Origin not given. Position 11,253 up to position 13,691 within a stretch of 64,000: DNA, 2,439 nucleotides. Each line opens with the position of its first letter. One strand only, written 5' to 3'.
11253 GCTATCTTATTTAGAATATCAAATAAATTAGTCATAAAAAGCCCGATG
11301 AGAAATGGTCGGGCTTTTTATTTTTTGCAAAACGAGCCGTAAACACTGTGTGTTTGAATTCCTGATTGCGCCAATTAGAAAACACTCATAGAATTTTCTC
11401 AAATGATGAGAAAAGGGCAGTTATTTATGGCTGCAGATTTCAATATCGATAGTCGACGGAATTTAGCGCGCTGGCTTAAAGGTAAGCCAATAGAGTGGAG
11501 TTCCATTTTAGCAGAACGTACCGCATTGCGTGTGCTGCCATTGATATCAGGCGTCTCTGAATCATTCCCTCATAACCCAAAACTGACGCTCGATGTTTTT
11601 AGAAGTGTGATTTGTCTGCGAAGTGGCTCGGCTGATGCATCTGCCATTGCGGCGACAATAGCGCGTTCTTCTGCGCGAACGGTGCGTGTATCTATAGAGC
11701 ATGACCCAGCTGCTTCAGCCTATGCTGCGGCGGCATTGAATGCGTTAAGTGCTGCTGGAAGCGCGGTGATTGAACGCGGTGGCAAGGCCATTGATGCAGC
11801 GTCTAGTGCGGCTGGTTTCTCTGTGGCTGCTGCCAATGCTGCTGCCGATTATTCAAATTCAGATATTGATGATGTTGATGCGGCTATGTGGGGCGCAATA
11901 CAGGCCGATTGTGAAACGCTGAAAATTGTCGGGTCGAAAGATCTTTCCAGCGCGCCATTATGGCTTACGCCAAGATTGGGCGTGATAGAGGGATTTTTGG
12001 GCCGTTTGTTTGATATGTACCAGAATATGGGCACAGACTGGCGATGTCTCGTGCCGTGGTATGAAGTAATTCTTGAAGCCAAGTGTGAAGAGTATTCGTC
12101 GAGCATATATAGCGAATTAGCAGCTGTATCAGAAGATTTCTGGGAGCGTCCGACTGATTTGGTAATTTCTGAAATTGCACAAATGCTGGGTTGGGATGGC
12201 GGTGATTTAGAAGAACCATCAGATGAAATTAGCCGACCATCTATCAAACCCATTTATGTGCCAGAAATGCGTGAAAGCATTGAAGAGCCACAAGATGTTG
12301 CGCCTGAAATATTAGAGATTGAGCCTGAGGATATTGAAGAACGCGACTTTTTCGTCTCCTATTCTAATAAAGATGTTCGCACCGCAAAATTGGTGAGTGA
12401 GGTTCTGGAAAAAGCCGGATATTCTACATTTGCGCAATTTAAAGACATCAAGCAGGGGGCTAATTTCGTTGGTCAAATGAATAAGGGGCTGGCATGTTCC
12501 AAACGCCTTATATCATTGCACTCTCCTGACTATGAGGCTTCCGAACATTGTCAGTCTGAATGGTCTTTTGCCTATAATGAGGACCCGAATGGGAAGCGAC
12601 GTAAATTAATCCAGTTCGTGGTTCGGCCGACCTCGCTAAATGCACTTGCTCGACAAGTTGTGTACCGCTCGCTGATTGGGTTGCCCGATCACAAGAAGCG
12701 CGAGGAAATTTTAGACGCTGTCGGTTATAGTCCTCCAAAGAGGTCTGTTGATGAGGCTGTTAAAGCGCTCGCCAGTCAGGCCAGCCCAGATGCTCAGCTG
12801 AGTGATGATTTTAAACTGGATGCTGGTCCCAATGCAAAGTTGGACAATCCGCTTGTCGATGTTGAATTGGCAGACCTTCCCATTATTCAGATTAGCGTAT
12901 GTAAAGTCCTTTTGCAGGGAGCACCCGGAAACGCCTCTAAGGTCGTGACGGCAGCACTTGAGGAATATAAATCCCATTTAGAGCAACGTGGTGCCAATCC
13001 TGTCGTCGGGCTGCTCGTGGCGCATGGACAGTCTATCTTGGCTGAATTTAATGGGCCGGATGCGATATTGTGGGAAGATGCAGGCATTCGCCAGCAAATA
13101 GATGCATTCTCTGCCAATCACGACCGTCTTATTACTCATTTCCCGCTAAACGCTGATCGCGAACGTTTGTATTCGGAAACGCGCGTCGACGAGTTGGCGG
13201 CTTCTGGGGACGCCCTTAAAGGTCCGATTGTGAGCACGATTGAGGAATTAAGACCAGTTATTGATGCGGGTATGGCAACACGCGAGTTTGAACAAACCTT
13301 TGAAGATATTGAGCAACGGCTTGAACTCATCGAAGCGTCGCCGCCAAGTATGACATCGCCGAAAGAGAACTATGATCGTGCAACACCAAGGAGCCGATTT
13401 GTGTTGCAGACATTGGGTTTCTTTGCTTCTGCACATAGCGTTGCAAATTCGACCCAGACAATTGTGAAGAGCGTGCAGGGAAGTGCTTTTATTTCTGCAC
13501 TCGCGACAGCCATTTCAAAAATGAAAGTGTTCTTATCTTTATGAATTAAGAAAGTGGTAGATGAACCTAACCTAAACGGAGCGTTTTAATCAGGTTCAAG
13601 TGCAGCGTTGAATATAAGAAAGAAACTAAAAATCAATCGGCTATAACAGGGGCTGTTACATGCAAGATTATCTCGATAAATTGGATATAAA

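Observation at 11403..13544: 713-aa orphan TIR-domain protein with two unrecognisable flanking domains: candidate single-gene NADase/defence module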

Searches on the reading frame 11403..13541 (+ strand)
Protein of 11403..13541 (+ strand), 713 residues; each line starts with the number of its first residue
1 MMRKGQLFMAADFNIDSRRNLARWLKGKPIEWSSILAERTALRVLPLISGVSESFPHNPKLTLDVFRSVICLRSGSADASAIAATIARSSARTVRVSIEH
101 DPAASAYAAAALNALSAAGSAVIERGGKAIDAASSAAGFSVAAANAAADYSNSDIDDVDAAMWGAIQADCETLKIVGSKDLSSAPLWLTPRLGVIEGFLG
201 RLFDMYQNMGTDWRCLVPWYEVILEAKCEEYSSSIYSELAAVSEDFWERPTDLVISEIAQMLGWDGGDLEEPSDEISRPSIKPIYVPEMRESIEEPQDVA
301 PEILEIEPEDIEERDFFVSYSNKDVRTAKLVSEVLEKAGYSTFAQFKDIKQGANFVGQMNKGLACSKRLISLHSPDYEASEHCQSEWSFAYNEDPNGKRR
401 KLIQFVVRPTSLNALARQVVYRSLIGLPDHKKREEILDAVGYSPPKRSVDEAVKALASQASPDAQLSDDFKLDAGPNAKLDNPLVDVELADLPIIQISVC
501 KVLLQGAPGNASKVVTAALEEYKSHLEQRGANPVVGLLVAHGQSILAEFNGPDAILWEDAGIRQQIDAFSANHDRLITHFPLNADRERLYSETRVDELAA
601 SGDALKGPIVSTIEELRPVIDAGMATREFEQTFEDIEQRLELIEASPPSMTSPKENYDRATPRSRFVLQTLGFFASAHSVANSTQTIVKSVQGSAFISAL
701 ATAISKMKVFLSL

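Call 3: search_protein_families(library=pfam, proteins=[window:11403-13541:+], max_evalue=1)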
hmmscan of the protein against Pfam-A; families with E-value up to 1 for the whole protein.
window:11403-13541:+ (713 aa): 3 families
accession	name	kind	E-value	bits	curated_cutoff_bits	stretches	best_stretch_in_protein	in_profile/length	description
PF13676.11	TIR_2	-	5.8e-20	72.4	28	1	316-426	1-110/122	TIR domain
PF01582.25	TIR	-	0.00021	21.6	21.3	1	322-395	10-85/179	TIR domain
PF04028.18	DUF374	-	0.13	12.3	26.8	1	69-105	8-44/69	Domain of unknown function (DUF374)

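Call 4: search_protein_families(library=padloc, proteins=[window:11403-13541:+], max_evalue=1)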
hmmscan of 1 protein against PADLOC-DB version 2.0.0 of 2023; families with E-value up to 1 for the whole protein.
window:11403-13541:+ (713 aa): 5 families
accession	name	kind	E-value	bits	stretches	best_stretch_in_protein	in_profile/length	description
PDLC05062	PDC-S66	-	4.6e-05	21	1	302-386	137-222/282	-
PDLC00434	ThsB1|ThsB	-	0.00015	19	1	312-392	137-218/396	TIR-like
PDLC02421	Aga_TIR-PNTD1-PNTD2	-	0.00069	16.8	1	317-390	7-82/430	Class I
PDLC02012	SAVED5--SAVED_TIR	-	0.001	16.3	1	315-394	15-95/404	-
PDLC00424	ThsB1|ThsB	-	0.0068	14.2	1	312-375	100-164/234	TIR-like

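Call 5: search_protein_families(library=ncbifam, proteins=[window:11403-13541:+], max_evalue=1)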
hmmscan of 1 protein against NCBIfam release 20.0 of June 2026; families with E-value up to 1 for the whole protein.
window:11403-13541:+ (713 aa): 3 families
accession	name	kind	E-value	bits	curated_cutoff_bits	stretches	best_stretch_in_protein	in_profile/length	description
NF058526.1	Thoeris_type3_ThcB4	equivalog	7e-07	28.4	220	1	311-391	125-206/375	Thoeris type III anti-phage system protein ThcB4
NF042941.1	Retron_TIR_antiphage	equivalog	1.7e-05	23.8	600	1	300-399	326-426/464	TIR domain-containing anti-phage reverse transcriptase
NF040588.1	FxsC_Nterm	equivalog_domain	0.00077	19.4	130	1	341-390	47-95/182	TIR-like protein FxsC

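Call 6: find_homologous_proteins(query=window:11403-13541:+, max_evalue=0.001)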
Query window:11403-13541:+ (713 aa): 14 proteins with E <= 0.001 among 8000 candidates.
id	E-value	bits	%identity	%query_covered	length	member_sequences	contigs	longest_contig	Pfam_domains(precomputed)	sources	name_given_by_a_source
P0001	0.0e+0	1557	100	99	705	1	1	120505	PF13676.12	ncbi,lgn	-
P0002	3.5e-93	331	36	70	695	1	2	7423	PF13676.12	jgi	jgi:hypothetical protein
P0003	4.0e-88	315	36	81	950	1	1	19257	PF13676.12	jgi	jgi:hypothetical protein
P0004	7.2e-83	297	33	96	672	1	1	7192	PF13676.12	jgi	jgi:hypothetical protein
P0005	1.5e-79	286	32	70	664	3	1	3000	PF13676.12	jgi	-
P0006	5.6e-74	268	32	76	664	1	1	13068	PF13676.12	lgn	-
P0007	1.1e-61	227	46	34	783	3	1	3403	PF13676.12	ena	-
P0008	5.6e-47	179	35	61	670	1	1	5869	PF01582.26,PF13676.12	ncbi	-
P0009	4.2e-46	176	28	69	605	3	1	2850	PF13676.12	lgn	-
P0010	4.4e-46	176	35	38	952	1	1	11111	PF13676.12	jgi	jgi:hypothetical protein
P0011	1.1e-43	168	28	74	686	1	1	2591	PF13676.12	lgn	-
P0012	5.4e-38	149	27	74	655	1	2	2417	PF13676.12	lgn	-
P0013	4.3e-8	50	40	7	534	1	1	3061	-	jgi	jgi:hypothetical protein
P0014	8.6e-4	36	32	28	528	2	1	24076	-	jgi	jgi:hypothetical protein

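Call 9: find_encoding_contigs(protein=P0001, flank=10000, max_places=3)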
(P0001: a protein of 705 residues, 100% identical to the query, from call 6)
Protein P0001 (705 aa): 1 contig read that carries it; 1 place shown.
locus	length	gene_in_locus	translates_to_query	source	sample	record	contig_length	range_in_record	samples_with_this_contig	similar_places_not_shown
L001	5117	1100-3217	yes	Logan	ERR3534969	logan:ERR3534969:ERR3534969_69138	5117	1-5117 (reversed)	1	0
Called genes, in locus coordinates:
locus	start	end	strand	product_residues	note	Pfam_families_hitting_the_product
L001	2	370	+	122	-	?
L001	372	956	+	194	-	-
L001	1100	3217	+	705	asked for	PF13676:TIR_2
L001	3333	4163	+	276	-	PF05552:MS_channel_1st_1 (weak), PF21088:MS_channel_1st, PF00924:MS_channel_2nd, PF21082:MS_channel_3rd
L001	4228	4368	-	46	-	-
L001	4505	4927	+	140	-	PF01894:YjbQ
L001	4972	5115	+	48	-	?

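Call 10: find_encoding_contigs(protein=P0003, flank=10000, max_places=2)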
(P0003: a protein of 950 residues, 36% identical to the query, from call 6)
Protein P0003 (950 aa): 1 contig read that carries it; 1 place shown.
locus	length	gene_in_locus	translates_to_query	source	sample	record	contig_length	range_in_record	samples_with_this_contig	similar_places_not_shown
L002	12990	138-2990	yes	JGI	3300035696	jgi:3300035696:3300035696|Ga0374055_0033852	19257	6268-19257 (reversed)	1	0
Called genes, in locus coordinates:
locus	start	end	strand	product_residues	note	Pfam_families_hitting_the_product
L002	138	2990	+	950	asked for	PF13676:TIR_2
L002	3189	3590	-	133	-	PF01850:PIN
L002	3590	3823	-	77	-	PF04014:MazE_antitoxin (weak)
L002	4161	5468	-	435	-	PF01078:Mg_chelatase (faint), PF05496:RuvB_N, PF00004:AAA, PF07728:AAA_5 (faint), PF13401:AAA_22 (faint), PF16193:AAA_assoc_2, PF12002:MgsA_C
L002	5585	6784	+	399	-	PF00144:Beta-lactamase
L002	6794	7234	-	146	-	PF00903:Glyoxalase, PF13669:Glyoxalase_4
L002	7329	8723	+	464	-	PF01545:Cation_efflux, PF16916:ZT_dimer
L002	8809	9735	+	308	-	PF01656:CbiA, PF09140:MipZ, PF10609:ParA, PF13614:AAA_31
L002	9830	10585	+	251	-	PF13641:Glyco_tranf_2_3 (weak), PF00535:Glycos_transf_2, PF10111:Glyco_tranf_2_2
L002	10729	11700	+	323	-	PF13505:OMP_b-brl (weak)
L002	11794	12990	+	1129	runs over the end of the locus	PF07690:MFS_1, PF01553:Acyltransferase, PF00501:AMP-binding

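Call 11: find_encoding_contigs(protein=P0006, flank=10000, max_places=2)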
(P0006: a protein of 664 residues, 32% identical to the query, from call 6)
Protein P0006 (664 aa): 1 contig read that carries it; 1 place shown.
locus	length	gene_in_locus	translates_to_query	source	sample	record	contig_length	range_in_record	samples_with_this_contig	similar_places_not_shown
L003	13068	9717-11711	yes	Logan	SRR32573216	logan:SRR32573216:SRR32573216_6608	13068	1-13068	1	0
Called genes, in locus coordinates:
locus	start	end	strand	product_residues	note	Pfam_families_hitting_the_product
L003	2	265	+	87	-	?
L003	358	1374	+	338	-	PF01292:Ni_hydr_CYTB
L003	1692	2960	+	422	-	PF03453:MoeA_N, PF00994:MoCF_biosynth, PF03454:MoeA_C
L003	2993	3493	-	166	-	PF01590:GAF, PF13185:GAF_2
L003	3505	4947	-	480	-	PF01266:DAO (weak), PF07992:Pyr_redox_2, PF13450:NAD_binding_8 (faint), PF13454:NAD_binding_9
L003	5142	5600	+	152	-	PF00293:NUDIX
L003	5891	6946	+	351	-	PF01497:Peripla_BP_2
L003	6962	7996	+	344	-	PF01032:FecCD, PF00950:ABC-3 (weak)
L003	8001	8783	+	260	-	PF02463:SMC_N (faint), PF00005:ABC_tran, PF13304:AAA_21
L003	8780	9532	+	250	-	PF13531:SBP_bac_11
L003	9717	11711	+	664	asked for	PF13676:TIR_2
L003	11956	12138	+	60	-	-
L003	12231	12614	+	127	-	PF02537:CRCB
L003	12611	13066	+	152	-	?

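Call 12: find_encoding_contigs(protein=P0010, flank=10000, max_places=2)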
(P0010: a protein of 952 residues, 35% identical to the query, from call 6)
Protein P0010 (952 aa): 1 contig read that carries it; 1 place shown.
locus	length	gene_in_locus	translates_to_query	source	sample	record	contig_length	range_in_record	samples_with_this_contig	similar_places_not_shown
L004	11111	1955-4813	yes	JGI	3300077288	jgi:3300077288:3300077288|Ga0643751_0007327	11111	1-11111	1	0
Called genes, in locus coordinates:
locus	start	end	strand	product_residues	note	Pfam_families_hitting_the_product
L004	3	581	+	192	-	?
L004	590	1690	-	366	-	-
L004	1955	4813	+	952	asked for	PF13676:TIR_2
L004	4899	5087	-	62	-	-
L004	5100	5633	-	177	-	-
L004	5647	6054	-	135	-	-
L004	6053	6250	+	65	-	-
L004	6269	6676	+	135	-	-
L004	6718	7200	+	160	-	-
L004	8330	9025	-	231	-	-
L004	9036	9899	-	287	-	PF11300:DUF3102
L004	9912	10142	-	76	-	-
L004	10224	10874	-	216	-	-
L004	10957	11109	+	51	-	?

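Call 19: find_related_loci(query=A1, collection=genome_contigs, flank=10000)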
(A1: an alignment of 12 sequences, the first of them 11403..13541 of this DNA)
Query A1 (713 aa) in genome_contigs; peptide patterns used: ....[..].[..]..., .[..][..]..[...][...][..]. (x = any residue, [..] = any of these).
73 stretches matched a pattern; 32 encode a relative of the query (tblastn E <= 1e-3); 32 distinct loci.
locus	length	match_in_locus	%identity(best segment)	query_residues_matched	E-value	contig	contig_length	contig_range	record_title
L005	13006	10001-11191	41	315-711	1e-88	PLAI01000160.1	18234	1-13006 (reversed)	MAG: Methylocystaceae bacterium isolate bog_906 73.20111000_S2M.28_contig_9809, whole genome shotgun sequence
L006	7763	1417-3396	32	15-713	7e-88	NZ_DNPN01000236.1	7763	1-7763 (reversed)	MAG: Rhizobium sp. isolate UBA8348 contig_132230, whole genome shotgun sequence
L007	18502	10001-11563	33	163-712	1e-86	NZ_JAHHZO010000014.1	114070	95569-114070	Rhizobium sp. CSW-27 contig00014, whole genome shotgun sequence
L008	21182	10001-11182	41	315-711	1e-82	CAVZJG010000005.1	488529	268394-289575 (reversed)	MAG: uncultured Alphaproteobacteria bacterium isolate MFD01112.bin.1.17 genome assembly, contig: contig_5812, whole geno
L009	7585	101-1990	33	14-693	3e-81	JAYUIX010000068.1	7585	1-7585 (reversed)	MAG: Sphingomonadales bacterium isolate GFS_8868 GFS_8868_67, whole genome shotgun sequence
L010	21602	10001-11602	32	159-711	1e-80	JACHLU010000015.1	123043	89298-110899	Agrobacterium vitis strain S00303 Ga0436345_15, whole genome shotgun sequence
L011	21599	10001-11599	31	139-704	7e-80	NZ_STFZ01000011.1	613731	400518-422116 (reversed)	Rhizobium sp. FY34 NODE_13_length_613643_cov_65.543121, whole genome shotgun sequence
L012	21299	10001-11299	38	275-711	2e-79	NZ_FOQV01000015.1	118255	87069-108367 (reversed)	Bosea sp. OK403, whole genome shotgun sequence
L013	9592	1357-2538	39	315-711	1e-77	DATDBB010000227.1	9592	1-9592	MAG TPA_asm: Bosea sp. (in: a-proteobacteria) isolate SMAG_U111 k141_1118569, whole genome shotgun sequence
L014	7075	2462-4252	31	25-674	2e-70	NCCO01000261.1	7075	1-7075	MAG: Bosea sp. 12-68-7 04302015_12_scaffold_8041, whole genome shotgun sequence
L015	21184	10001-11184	36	315-707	1e-67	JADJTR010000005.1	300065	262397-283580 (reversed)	MAG: Phyllobacteriaceae bacterium isolate Hirt_18-Q3-R61-65_BAT3C.487 tig00009945-10-3027420, whole genome shotgun seque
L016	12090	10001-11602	32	18-596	6e-59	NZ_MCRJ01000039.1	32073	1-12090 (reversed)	Methylobrevis pamukkalensis strain PK2 A6302_contig000039, whole genome shotgun sequence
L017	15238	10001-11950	28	15-707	3e-52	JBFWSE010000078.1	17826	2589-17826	MAG: Novosphingobium sp. isolate CA_2019_TPBF_222 NODE_14395_length_17826_cov_4.813831_TPBF, whole genome shotgun sequen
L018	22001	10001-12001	26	18-700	2e-49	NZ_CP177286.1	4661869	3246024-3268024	Hoeflea sp. Naph1 chromosome, complete genome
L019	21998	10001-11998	33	18-444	4e-43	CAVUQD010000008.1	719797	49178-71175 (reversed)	MAG: uncultured Alphaproteobacteria bacterium isolate MFD01689.bin.1.51 genome assembly, contig: contig_34326, whole gen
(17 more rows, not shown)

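Call 20: predict_structure(alignment_id=A1)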
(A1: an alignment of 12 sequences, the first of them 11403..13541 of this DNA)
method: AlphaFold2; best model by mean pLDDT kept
length: 713 residues; sequences in the alignment: 12
mean_pLDDT: 78.3   pTM: 0.45
mean pLDDT of the five models: 78.3, 75.9, 75.7, 73.2, 71.6
residues with pLDDT >= 90: 174; 70-90: 375; 50-70: 99; < 50: 65
segments of 3 or more residues with pLDDT < 50: 1-11, 230-232, 269-310, 651-657
pLDDT, mean of each block of 10 residues (from residue 1): 33 81 91 92 85 61 87 77 85 74 84 92 82 95 91 77 93 87 87 85 85 85 71 64 82 87 62 34 33 40 38 80 83 84 76 72 82 82 68 58 82 62 76 81 72 91 91 89 68 89 79 83 89 85 80 57 83 84 79 85 90 95 93 90 71 48 89 96 90 95 94 74
secondary structure, 60 per line:
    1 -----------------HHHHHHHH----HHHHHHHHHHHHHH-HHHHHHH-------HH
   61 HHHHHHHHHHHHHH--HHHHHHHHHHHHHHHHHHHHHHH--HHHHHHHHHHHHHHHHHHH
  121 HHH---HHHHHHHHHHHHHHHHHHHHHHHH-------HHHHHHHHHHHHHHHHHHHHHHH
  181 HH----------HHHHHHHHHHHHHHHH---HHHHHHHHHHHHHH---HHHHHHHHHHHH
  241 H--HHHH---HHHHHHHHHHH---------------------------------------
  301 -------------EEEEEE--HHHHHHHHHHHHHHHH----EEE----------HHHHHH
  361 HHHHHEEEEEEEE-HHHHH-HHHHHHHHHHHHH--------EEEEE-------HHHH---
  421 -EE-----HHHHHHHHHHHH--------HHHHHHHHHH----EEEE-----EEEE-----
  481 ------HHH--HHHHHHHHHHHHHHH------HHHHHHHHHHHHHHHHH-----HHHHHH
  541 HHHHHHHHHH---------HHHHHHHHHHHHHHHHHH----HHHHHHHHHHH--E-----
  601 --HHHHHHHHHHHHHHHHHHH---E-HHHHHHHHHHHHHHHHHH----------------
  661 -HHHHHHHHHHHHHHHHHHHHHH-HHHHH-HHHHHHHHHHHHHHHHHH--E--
elements in order (helices of 4 or more, strands of 3 or more residues): H18-25 H30-43 H45-51 H59-74 H77-99 H102-123 H127-150 H158-182 H193-208 H212-225 H229-241 H244-247 H251-261 E314-319 H322-337 E342-344 H355-365 E366-373 H375-379 H381-393 E402-406 H414-417 H429-440 H449-458 E463-466 E472-475 H492-506 H513-529 H535-550 H560-577 H582-592 H603-621 H627-644 H662-683 H685-689 H691-708

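Call 23: fold_search(model_id=the predicted structure, library=pdb)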
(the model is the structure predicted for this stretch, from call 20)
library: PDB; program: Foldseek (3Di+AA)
matches with E <= 10: 429; with E <= 0.001: 0
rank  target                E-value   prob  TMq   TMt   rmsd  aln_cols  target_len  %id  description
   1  4w8g                  1.4e-03  1.00  0.14  0.75   1.8       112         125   20  Crystal structure of the TIR domain of the Toll-related Receptor TRR-2 from the lower metazoan Hydra magnipapillata (cry (released 2015-09-09)
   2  5uzb_A                1.9e-03  1.00  0.17  0.70   3.4       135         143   23  Cryo-EM structure of the MAL TIR domain filament (released 2017-07-26)
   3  7beq                  3.8e-03  1.00  0.16  0.72   4.0       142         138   18  MicroED structure of the MyD88 TIR domain higher-order assembly (released 2021-03-10)
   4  7nuw                  4.3e-03  1.00  0.16  0.63   3.6       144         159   19  Crystal structure of the TIR domain of human TLR1 (crystallised with Zn2+ ions) (released 2021-08-25)
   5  7nux                  4.6e-03  1.00  0.16  0.60   5.2       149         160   21  Crystal structure of the TIR domain of human TLR1 (crystallised without ZN2+ ions) (released 2021-08-25)
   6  4w8h_A                5.0e-03  1.00  0.14  0.73   2.0       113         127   20  Crystal structure of the TIR domain of the Toll-related Receptor TRR-2 from the lower metazoan Hydra magnipapillata (c (released 2015-09-09)
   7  7ylf                  5.2e-03  1.00  0.15  0.63   3.9       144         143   22  Crystal structure of the chicken Toll-like receptor 15 TIR domain (2-mercaptoethanol adduct) (released 2023-05-31)
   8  7ylg                  5.4e-03  1.00  0.15  0.63   3.9       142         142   22  Crystal structure of the chicken Toll-like receptor 15 TIR domain (glutathione adduct) (released 2023-05-31)
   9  7rts                  6.6e-03  1.00  0.16  0.63   3.8       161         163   15  Crystal structure of the TIR domain from the grapevine disease resistance protein RUN1 without the AE interface (released 2021-10-13)
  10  7rx1_A                6.6e-03  1.00  0.15  0.57   5.8       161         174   14  Crystal structure of the TIR domain from the grapevine disease resistance protein RUN1 (released 2021-10-13)
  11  8yym_A                6.9e-03  1.00  0.17  0.75   3.8       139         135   19  Cryo-EM structure of cylindrical fiber of MyD88 TIR (released 2025-03-26)
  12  7fch_A                7.2e-03  1.00  0.14  0.58   4.3       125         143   26  IL-18Rbeta TIR domain (released 2022-07-20)
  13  1fyv                  7.7e-03  1.00  0.15  0.58   6.1       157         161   18  CRYSTAL STRUCTURE OF THE TIR DOMAIN OF HUMAN TLR1 (released 2000-11-22)
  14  7s2z_A                1.2e-02  1.00  0.15  0.57   5.6       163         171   14  Crystal structure of the E100A mutant TIR domain from the grapevine disease resistance protein RUN1 bound to NAD (released 2021-10-13)
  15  7s2z_B                1.2e-02  1.00  0.15  0.57   5.7       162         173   13  Crystal structure of the E100A mutant TIR domain from the grapevine disease resistance protein RUN1 bound to NAD (released 2021-10-13)
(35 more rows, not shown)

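Call 50: list_cluster_members(proteins=[P0001, P0008, P0075, P0022, P0149, P0017, P0095, P0031])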
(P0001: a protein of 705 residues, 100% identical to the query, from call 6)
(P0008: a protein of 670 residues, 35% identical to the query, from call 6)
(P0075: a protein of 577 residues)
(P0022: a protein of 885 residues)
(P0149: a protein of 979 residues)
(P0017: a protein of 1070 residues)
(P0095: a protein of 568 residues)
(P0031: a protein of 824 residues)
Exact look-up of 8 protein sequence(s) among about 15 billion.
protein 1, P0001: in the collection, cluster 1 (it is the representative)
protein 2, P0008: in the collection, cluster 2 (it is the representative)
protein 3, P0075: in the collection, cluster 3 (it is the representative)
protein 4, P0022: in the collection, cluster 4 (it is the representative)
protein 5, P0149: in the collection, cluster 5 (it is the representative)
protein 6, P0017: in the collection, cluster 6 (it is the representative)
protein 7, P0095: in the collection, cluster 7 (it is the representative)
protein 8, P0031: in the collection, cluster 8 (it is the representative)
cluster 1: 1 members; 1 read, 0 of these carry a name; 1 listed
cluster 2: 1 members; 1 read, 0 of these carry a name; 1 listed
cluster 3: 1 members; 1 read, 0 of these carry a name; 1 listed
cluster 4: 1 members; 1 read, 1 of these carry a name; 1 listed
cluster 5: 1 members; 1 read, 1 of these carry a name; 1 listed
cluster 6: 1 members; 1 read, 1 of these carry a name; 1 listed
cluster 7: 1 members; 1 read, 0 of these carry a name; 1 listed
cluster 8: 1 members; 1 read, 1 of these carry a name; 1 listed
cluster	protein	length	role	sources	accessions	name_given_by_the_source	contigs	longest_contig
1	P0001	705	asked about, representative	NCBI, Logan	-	-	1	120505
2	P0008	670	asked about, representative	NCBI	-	-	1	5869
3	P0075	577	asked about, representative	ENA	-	-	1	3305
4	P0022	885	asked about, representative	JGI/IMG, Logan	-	hypothetical protein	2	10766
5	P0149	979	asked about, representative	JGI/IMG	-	hypothetical protein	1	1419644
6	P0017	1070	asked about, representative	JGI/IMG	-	hypothetical protein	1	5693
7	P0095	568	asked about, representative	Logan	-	-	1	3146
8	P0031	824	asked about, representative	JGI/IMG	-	hypothetical protein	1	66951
